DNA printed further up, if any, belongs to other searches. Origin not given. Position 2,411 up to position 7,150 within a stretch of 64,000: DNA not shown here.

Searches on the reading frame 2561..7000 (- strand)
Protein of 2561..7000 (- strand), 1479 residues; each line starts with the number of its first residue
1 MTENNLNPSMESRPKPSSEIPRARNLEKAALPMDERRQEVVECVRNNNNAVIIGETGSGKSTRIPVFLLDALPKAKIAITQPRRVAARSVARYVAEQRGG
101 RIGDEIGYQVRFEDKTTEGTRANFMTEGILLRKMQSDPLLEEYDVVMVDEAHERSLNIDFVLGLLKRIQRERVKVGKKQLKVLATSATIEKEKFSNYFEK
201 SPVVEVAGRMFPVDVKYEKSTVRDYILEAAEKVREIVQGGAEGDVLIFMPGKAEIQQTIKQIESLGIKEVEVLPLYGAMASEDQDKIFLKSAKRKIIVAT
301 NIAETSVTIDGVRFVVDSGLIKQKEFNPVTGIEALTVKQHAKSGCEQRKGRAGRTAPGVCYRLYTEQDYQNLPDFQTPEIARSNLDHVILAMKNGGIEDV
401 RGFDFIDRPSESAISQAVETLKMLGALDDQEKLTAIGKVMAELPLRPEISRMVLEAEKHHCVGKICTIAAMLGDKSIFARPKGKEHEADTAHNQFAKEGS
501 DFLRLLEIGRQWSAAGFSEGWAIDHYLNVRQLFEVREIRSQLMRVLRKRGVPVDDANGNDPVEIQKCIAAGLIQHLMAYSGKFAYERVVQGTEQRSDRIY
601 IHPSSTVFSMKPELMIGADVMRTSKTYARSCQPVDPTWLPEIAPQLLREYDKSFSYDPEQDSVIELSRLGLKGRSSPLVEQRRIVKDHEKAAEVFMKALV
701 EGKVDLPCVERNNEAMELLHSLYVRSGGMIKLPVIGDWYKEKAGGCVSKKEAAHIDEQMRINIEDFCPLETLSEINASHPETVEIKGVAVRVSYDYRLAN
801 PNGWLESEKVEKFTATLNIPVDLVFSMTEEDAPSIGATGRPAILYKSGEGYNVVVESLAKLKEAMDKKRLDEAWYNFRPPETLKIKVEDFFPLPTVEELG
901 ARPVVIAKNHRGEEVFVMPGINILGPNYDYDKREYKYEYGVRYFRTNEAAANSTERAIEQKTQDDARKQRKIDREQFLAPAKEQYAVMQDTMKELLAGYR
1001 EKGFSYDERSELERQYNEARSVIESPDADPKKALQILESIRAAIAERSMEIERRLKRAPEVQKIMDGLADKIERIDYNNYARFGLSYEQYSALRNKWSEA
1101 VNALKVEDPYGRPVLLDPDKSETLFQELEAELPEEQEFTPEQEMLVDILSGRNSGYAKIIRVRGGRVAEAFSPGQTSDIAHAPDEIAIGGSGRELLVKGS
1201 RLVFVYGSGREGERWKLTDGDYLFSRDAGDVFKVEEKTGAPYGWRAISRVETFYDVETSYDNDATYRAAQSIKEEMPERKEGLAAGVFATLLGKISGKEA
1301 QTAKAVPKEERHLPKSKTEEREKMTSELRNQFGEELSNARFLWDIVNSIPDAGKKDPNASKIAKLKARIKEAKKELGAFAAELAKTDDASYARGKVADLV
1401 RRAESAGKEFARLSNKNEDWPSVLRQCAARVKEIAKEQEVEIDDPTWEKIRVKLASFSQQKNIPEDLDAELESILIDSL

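Call 9: search_protein_families(library=pfam, proteins=[window:2561-7000:-], max_evalue=0.001)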
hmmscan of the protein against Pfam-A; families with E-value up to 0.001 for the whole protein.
window:2561-7000:- (1479 aa): 7 families
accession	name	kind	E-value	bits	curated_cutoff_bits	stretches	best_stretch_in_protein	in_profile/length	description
PF07717.22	OB_NTP_bind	-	3e-14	53.4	29.5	1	564-645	1-82/83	Oligonucleotide/oligosaccharide-binding (OB)-fold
PF00271.37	Helicase_C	-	5.4e-13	49.6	23.5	1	231-355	4-109/110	Helicase conserved C-terminal domain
PF00270.35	DEAD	-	9.9e-12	45.3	26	1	38-191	5-162/167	DEAD/DEAH box helicase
PF04408.29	HA2_N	-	2.1e-09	37.6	21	1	417-445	1-29/29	Helicase associated domain (HA2), winged-helix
PF21010.2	HA2_C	-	3.6e-08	34.3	21.3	1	447-505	2-77/77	Helicase associated domain (HA2), ratchet-like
PF01580.24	FtsK_SpoIIIE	-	0.00043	20.2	24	0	28-75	19-67/221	FtsK/SpoIIIE family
PF04851.21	ResIII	-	0.00099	19.5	22.5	0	41-189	16-162/164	Type III restriction enzyme, res subunit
